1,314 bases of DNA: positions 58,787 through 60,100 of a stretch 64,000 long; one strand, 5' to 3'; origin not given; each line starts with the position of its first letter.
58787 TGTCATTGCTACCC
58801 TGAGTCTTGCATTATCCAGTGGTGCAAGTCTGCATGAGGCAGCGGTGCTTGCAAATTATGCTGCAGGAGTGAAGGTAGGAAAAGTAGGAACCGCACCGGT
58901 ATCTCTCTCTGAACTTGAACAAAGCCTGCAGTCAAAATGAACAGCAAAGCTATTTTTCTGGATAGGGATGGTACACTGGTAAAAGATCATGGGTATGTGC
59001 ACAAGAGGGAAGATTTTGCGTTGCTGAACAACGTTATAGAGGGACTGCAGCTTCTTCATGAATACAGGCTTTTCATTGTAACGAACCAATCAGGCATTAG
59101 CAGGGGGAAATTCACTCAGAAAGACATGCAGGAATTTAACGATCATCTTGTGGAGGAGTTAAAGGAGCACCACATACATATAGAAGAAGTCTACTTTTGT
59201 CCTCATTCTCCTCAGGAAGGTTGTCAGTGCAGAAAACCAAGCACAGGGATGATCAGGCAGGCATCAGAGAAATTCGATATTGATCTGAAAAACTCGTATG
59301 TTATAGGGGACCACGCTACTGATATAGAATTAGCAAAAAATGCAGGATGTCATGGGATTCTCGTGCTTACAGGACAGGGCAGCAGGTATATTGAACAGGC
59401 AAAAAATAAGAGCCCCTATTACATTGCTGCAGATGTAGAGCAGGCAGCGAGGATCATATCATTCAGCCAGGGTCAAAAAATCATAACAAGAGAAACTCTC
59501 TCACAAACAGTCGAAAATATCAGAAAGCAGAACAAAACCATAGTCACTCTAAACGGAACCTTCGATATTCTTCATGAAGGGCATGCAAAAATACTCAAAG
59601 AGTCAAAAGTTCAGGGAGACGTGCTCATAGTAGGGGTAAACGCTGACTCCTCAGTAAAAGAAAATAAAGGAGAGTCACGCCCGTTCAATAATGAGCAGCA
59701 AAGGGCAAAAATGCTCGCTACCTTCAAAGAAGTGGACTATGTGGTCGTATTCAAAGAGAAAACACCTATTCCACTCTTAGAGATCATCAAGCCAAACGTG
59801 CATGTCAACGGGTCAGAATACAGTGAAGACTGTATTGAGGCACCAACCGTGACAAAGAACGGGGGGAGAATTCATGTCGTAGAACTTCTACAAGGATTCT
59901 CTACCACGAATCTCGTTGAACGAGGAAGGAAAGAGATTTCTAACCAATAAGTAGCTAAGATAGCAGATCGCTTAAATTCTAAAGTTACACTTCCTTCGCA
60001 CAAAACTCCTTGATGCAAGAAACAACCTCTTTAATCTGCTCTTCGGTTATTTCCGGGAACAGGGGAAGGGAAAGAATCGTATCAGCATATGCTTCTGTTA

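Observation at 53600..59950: Complete ADP-L-glycero-D-manno-heptose pathway plus a GT9 heptosyltransferase-like gene next to AglB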

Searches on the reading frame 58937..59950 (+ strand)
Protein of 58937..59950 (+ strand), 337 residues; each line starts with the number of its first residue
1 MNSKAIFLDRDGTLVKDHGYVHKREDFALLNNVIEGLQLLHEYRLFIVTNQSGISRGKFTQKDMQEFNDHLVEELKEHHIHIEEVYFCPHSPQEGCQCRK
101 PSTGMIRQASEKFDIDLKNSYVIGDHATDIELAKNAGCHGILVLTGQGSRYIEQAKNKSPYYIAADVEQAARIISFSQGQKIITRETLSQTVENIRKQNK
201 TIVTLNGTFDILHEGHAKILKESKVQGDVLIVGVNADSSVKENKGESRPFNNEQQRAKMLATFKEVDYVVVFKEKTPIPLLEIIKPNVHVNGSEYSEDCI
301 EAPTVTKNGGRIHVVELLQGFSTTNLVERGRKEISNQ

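Call 3: search_protein_families(library=pfam, proteins=[window:58937-59950:+], max_evalue=0.01)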
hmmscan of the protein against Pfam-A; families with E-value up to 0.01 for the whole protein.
window:58937-59950:+ (337 aa): 9 families
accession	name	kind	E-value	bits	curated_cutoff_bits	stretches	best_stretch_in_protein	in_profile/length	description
PF13242.12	Hydrolase_like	-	1e-18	67.4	22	1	98-170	2-75/75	HAD-hyrolase-like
PF01467.32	CTP_transf_like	-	7.7e-18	65.4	21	1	205-299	2-94/133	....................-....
PF08645.17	PNK3P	-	2.2e-11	44.2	22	1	6-130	3-130/161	Polynucleotide kinase 3 phosphatase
PF13419.12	HAD_2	-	4.7e-09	37.1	23.8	1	20-143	71-178/178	Haloacid dehalogenase-like hydrolase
PF00702.32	Hydrolase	-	1.3e-07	32.7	26.4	1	29-137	99-191/191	haloacid dehalogenase-like hydrolase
PF02569.21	Pantoate_ligase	-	5.7e-05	22.9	20.7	1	184-267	5-87/268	Pantoate-beta-alanine ligase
PF12710.13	HAD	-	0.0031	18.4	27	0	104-134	157-189/189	haloacid dehalogenase-like hydrolase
PF06574.18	FAD_syn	-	0.0045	17.2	27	0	197-272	4-83/158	FAD synthetase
PF08282.18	Hydrolase_3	-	0.0087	16.3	20.9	0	106-137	192-223/255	haloacid dehalogenase-like hydrolase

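Call 4: search_protein_families(library=ncbifam, proteins=[window:58937-59950:+], max_evalue=0.01)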
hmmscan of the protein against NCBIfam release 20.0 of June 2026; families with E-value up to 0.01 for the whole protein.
window:58937-59950:+ (337 aa): 48 families (the best 25 are shown)
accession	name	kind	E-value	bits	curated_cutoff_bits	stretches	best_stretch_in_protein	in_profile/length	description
NF006506.0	PRK08942.1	equivalog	6.7e-52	175.6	178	1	2-175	2-178/182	D-glycero-beta-D-manno-heptose 1,7-bisphosphate 7-phosphatase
TIGR02199.1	rfaE_dom_II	equivalog_domain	2.7e-48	163.4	181.5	1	191-330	2-142/144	D-glycero-beta-D-manno-heptose 1-phosphate adenylyltransferase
NF008454.0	PRK11316.1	equivalog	1.4e-43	149.2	521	1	168-331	309-472/475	bifunctional D-glycero-beta-D-manno-heptose-7-phosphate kinase/D-glycero-beta-D-manno-heptose 1-phosphate adenylyltransferase HldE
TIGR00213.1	GmhB_yaeD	subfamily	1.3e-41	142.2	149.6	1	4-146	2-153/176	D-glycero-beta-D-manno-heptose 1,7-bisphosphate 7-phosphatase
NF050049.1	HBPPhtaseGmhB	domain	3e-40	137.8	250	1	1-144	1-144/171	D-glycero-alpha-D-manno-heptose-1,7-bisphosphate 7-phosphatase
TIGR01656.1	Histidinol-ppas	subfamily_domain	1.6e-39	135.2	84.15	1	4-143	1-144/149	histidinol-phosphate phosphatase domain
NF005264.0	PRK06769.1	equivalog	5.4e-37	127.3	217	1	2-174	3-171/175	HAD-IIIA family hydrolase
TIGR01662.1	HAD-SF-IIIA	subfamily_domain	1.2e-36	125.9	44.6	1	4-145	1-140/141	HAD-IIIA family hydrolase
NF003937.0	PRK05446.1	equivalog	5.2e-35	121.1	443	1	1-231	1-226/355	bifunctional histidinol-phosphatase/imidazoleglycerol-phosphate dehydratase HisB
TIGR01261.1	hisB_Nterm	equivalog_domain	1.2e-29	102.9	140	1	4-141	2-144/161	histidinol-phosphatase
TIGR00125.1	cyt_tran_rel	domain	8.5e-18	64.3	27.7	1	203-268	2-64/65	adenylyltransferase/cytidyltransferase family protein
TIGR01518.1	g3p_cytidyltrns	equivalog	2.8e-11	43.6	165.4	1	205-271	3-67/125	glycerol-3-phosphate cytidylyltransferase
NF001985.0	PRK00777.1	subfamily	3e-10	40.4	104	1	201-264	5-66/157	pantetheine-phosphate adenylyltransferase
TIGR01664.1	DNA-3'-Pase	equivalog_domain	6.9e-10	39.1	107.65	1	2-128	12-138/167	DNA 3'-phosphatase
NF009695.0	PRK13222.1-2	equivalog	2.8e-09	36.8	225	1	29-175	95-223/226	phosphoglycolate phosphatase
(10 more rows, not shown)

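Call 8: find_related_loci(query=window:58937-59950:+, collection=genome_contigs, flank=10000)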
Query window:58937-59950:+ (337 aa) in genome_contigs; peptide patterns used: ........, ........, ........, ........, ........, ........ (x = any residue, [..] = any of these).
111 stretches matched a pattern; 3 encode a relative of the query (tblastn E <= 1e-3); 3 distinct loci.
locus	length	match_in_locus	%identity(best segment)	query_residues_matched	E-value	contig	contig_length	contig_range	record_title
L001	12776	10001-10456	46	180-331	6e-45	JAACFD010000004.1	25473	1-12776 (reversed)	MAG: Chlamydiales bacterium isolate bin.18 scaffold_738, whole genome shotgun sequence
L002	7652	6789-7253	39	3-147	1e-33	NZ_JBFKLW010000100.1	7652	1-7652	MAG: Shewanella sp. isolate Mix_sand22.2022.08.D.23 k141_2955942_length_7652_cov_24.4356, whole genome shotgun sequence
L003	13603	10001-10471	30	4-155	3e-17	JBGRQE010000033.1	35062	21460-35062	MAG: Bacteroidales bacterium isolate MAG11-C28 MAG_Ocu_11-C28_NODE_102, whole genome shotgun sequence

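Call 11: find_encoding_contigs(protein=window:58937-59950:+, flank=10000, max_places=6)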
Protein window:58937-59950:+ (337 aa): no gene with exactly this product is on record in the collection.

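Call 12: find_homologous_proteins(query=window:58937-59950:+, max_evalue=1e-10)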
Query window:58937-59950:+ (337 aa): 3157 proteins with E <= 1e-10 among 4954 candidates; the best 120 are listed.
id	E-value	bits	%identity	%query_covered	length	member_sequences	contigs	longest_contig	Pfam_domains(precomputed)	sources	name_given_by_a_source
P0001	1.4e-221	752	100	100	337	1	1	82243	PF13419.13,PF00702.33,PF01467.33,PF08645.18,PF13242.13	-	-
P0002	2.4e-128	446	59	96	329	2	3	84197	PF13419.13,PF00702.33,PF01467.33,PF08645.18,PF13242.13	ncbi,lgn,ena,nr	ncbi:MAG: HAD-IIIA family hydrolase [Nanoarchaeota archaeon]|nr:HAD-IIIA family hydrolase [Nanoarcha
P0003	3.3e-128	445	60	97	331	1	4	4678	PF13419.13,PF00702.33,PF01467.33,PF08645.18,PF13242.13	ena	-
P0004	1.5e-127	443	58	96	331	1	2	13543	PF13419.13,PF01467.33,PF08645.18,PF13242.13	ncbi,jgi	-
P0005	9.1e-127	441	60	96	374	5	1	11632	PF13419.13,PF01467.33,PF13242.13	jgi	-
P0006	2.0e-126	440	58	97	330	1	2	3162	PF13419.13,PF00702.33,PF02569.22,PF01467.33,PF08645.18,PF13242.13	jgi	-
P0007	2.1e-126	440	58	97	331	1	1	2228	PF13419.13,PF00702.33,PF01467.33,PF08645.18,PF13242.13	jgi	-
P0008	6.1e-126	438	59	97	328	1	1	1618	PF13419.13,PF01467.33,PF13242.13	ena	-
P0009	8.4e-126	438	60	96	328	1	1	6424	PF01467.33,PF13242.13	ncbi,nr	ncbi:HAD-IIIA family hydrolase [Candidatus Woesearchaeota archaeon]|nr:HAD-IIIA family hydrolase [Ca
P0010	2.2e-125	436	59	97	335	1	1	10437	PF13419.13,PF00702.33,PF01467.33,PF08645.18,PF13242.13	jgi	jgi:rfaE bifunctional protein nucleotidyltransferase chain/domain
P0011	4.3e-125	435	58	96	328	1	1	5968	PF01467.33,PF08645.18,PF13242.13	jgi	-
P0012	6.6e-125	435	61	96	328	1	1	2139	PF01467.33,PF13242.13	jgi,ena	-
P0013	5.0e-124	432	59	98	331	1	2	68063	PF13419.13,PF00702.33,PF01467.33,PF13242.13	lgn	-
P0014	8.5e-123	428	58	98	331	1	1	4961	PF13419.13,PF01467.33,PF08645.18,PF13242.13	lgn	-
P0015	1.1e-122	427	57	96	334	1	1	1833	PF13419.13,PF13344.13,PF00702.33,PF01467.33,PF08645.18,PF13242.13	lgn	-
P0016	1.3e-122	427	56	100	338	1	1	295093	PF13419.13,PF00702.33,PF02569.22,PF01467.33,PF08645.18,PF13242.13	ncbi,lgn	ncbi:MAG: pantoate--beta-alanine ligase [Candidatus Woesearchaeota archaeon]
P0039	5.2e-114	399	54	97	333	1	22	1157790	PF13419.13,PF00702.33,PF01467.33,PF08645.18,PF13242.13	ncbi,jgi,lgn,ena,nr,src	ncbi:hypothetical protein QT06_C0001G0630 [archaeon GW2011_AR15]|nr:hypothetical protein QT06_C0001G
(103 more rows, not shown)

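Call 14: find_encoding_contigs(protein=P0039, flank=10000, max_places=2)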
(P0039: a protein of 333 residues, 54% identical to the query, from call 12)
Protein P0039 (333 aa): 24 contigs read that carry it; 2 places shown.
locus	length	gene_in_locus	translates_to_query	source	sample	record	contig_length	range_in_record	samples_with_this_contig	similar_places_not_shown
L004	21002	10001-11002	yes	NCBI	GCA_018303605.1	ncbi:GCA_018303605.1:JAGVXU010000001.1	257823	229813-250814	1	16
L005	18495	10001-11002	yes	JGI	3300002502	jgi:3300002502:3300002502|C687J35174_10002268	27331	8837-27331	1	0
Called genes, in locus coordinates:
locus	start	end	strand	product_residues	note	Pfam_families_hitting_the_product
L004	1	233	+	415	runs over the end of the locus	PF13439:Glyco_transf_4, PF13579:Glyco_trans_4_4 (weak), PF00534:Glycos_transf_1, PF13692:Glyco_trans_1_4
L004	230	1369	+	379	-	PF13439:Glyco_transf_4, PF20706:GT4-conflict, PF00534:Glycos_transf_1, PF13692:Glyco_trans_1_4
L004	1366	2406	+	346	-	PF00534:Glycos_transf_1, PF13692:Glyco_trans_1_4, PF13524:Glyco_trans_1_2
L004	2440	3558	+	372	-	PF01073:3Beta_HSD, PF01370:Epimerase, PF02719:Polysacc_synt_2, PF05368:NmrA, PF13460:NAD_binding_10, PF16363:GDP_Man_Dehyd, PF01370:Epimerase, PF16363:GDP_Man_Dehyd, +3 more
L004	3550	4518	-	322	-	PF13524:Glyco_trans_1_2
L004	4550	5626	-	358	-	PF01075:Glyco_transf_9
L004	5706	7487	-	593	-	PF02310:B12-binding, PF04055:Radical_SAM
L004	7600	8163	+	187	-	PF13580:SIS_2, PF01380:SIS (faint)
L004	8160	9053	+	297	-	PF01073:3Beta_HSD, PF01370:Epimerase, PF04321:RmlD_sub_bind, PF16363:GDP_Man_Dehyd, PF07993:NAD_binding_4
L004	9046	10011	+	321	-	PF00294:PfkB, PF08543:Phos_pyr_kin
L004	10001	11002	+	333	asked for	PF00702:Hydrolase (faint), PF08645:PNK3P, PF13419:HAD_2 (weak), PF13242:Hydrolase_like, PF01467:CTP_transf_like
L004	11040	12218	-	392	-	PF13439:Glyco_transf_4 (weak), PF00534:Glycos_transf_1, PF13692:Glyco_trans_1_4, PF13524:Glyco_trans_1_2 (weak)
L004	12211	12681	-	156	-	PF19480:DUF6016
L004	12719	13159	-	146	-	PF13527:Acetyltransf_9, PF00583:Acetyltransf_1, PF13673:Acetyltransf_10, PF13508:Acetyltransf_7, PF14542:Acetyltransf_CG (weak), PF08445:FR47 (faint)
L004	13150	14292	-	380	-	PF00155:Aminotran_1_2 (faint), PF01041:DegT_DnrJ_EryC1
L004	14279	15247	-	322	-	PF01073:3Beta_HSD, PF01370:Epimerase, PF02719:Polysacc_synt_2 (faint), PF04321:RmlD_sub_bind, PF07993:NAD_binding_4 (faint), PF13460:NAD_binding_10 (faint), PF16363:GDP_Man_Dehyd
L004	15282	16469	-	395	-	PF00534:Glycos_transf_1, PF13692:Glyco_trans_1_4, PF13524:Glyco_trans_1_2 (weak)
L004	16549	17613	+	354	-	PF01266:DAO, PF13450:NAD_binding_8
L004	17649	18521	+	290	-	PF01408:GFO_IDH_MocA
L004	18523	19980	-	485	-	PF01943:Polysacc_synt, PF13440:Polysacc_synt_3, PF03023:MurJ, PF01554:MatE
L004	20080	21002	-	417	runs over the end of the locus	PF01210:NAD_Gly3P_dh_N, PF02826:2-Hacid_dh_C (faint), PF03446:NAD_binding_2, PF03721:UDPG_MGDP_dh_N, PF00984:UDPG_MGDP_dh, PF03720:UDPG_MGDP_dh_C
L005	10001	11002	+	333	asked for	PF00702:Hydrolase (faint), PF08645:PNK3P, PF13419:HAD_2 (weak), PF13242:Hydrolase_like, PF01467:CTP_transf_like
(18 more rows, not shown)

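Call 15: find_encoding_contigs(protein=P0016, flank=10000, max_places=2)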
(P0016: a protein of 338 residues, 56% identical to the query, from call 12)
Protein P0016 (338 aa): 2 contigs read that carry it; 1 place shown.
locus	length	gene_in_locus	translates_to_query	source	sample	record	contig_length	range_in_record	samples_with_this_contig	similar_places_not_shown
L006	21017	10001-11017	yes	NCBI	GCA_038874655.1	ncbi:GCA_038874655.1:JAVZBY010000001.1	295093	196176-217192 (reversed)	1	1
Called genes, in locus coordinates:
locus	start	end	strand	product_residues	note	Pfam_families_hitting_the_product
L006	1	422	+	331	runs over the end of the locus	-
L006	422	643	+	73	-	-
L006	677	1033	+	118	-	-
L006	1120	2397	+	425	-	PF13439:Glyco_transf_4, PF00534:Glycos_transf_1, PF13692:Glyco_trans_1_4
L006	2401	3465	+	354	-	PF00534:Glycos_transf_1, PF13692:Glyco_trans_1_4, PF13524:Glyco_trans_1_2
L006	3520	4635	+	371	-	PF00106:adh_short, PF01073:3Beta_HSD, PF01370:Epimerase, PF02719:Polysacc_synt_2, PF13460:NAD_binding_10, PF16363:GDP_Man_Dehyd, PF01370:Epimerase, PF16363:GDP_Man_Dehyd, +1 more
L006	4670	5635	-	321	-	PF13524:Glyco_trans_1_2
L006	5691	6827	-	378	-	PF01075:Glyco_transf_9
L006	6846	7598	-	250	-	PF00483:NTP_transferase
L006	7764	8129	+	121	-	PF07385:Lyx_isomer (faint), PF07883:Cupin_2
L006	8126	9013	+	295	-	PF01073:3Beta_HSD, PF01370:Epimerase, PF04321:RmlD_sub_bind, PF16363:GDP_Man_Dehyd, PF07993:NAD_binding_4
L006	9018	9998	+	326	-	PF00294:PfkB, PF01256:Carb_kinase (weak), PF08543:Phos_pyr_kin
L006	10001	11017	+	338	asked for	PF00702:Hydrolase (faint), PF08645:PNK3P (weak), PF13419:HAD_2 (faint), PF13242:Hydrolase_like, PF02569:Pantoate_ligase (faint), PF01467:CTP_transf_like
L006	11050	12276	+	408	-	PF13439:Glyco_transf_4, PF13477:Glyco_trans_4_2 (weak), PF00534:Glycos_transf_1, PF13692:Glyco_trans_1_4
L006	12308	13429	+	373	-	PF13439:Glyco_transf_4, PF20706:GT4-conflict (weak), PF00534:Glycos_transf_1, PF13692:Glyco_trans_1_4, PF13524:Glyco_trans_1_2 (weak)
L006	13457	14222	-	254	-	PF13440:Polysacc_synt_3 (weak), PF03023:MurJ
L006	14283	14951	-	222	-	PF01943:Polysacc_synt, PF13440:Polysacc_synt_3 (weak)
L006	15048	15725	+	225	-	PF13489:Methyltransf_23, PF08241:Methyltransf_11, PF08242:Methyltransf_12, PF13649:Methyltransf_25, PF13847:Methyltransf_31, PF01209:Ubie_methyltran (weak)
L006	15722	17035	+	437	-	-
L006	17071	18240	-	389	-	PF00535:Glycos_transf_2, PF10111:Glyco_tranf_2_2, PF13641:Glyco_tranf_2_3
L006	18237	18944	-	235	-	PF00535:Glycos_transf_2, PF10111:Glyco_tranf_2_2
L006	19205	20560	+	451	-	-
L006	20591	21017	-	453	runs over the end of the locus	PF02558:ApbA (faint), PF02737:3HCDH_N (faint), PF03721:UDPG_MGDP_dh_N, PF00984:UDPG_MGDP_dh, PF03720:UDPG_MGDP_dh_C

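Call 16: find_encoding_contigs(protein=P0002, flank=10000, max_places=2)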
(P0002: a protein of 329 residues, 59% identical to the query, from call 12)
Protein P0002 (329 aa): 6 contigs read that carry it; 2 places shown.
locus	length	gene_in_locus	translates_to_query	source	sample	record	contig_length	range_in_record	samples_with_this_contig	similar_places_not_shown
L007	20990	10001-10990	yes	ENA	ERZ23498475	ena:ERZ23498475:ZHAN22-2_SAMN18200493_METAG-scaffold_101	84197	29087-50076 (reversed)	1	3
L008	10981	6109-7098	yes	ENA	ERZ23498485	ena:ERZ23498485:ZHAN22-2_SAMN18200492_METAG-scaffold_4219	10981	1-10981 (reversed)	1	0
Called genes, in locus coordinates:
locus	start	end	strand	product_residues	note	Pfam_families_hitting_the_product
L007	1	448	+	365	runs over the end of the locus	PF01494:FAD_binding_3, PF03486:HI0933_like (faint), PF07992:Pyr_redox_2 (faint), PF13450:NAD_binding_8 (weak), PF05834:Lycopene_cycl (weak)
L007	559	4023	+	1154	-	PF02516:STT3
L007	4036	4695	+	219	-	PF00535:Glycos_transf_2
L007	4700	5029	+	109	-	PF10066:DUF2304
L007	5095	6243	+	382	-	PF01075:Glyco_transf_9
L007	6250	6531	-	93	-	-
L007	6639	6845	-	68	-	-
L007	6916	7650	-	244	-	PF00483:NTP_transferase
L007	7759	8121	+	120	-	PF07385:Lyx_isomer (faint), PF07883:Cupin_2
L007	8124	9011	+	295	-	PF01073:3Beta_HSD, PF01370:Epimerase, PF04321:RmlD_sub_bind, PF16363:GDP_Man_Dehyd, PF07993:NAD_binding_4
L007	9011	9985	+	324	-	PF00294:PfkB, PF01256:Carb_kinase (weak), PF08543:Phos_pyr_kin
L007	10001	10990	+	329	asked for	PF00702:Hydrolase (faint), PF08645:PNK3P (weak), PF13419:HAD_2 (faint), PF13242:Hydrolase_like, PF01467:CTP_transf_like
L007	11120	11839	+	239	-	PF00535:Glycos_transf_2, PF13641:Glyco_tranf_2_3 (weak)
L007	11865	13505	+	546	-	-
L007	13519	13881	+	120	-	-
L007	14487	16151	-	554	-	PF20176:DUF6541 (weak)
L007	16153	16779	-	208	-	PF13489:Methyltransf_23, PF13847:Methyltransf_31, PF08241:Methyltransf_11, PF08242:Methyltransf_12, PF13649:Methyltransf_25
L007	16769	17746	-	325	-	PF01073:3Beta_HSD, PF01370:Epimerase, PF02719:Polysacc_synt_2, PF04321:RmlD_sub_bind, PF07993:NAD_binding_4 (weak), PF16363:GDP_Man_Dehyd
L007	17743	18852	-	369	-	PF01041:DegT_DnrJ_EryC1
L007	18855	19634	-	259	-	PF13641:Glyco_tranf_2_3, PF00535:Glycos_transf_2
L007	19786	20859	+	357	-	PF01075:Glyco_transf_9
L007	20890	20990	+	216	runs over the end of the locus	PF01209:Ubie_methyltran, PF05175:MTS (weak), PF05401:NodS (weak), PF13489:Methyltransf_23, PF13847:Methyltransf_31, PF08241:Methyltransf_11, PF08242:Methyltransf_12, PF13649:Methyltransf_25, +1 more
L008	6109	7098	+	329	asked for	PF00702:Hydrolase (faint), PF08645:PNK3P (weak), PF13419:HAD_2 (faint), PF13242:Hydrolase_like, PF01467:CTP_transf_like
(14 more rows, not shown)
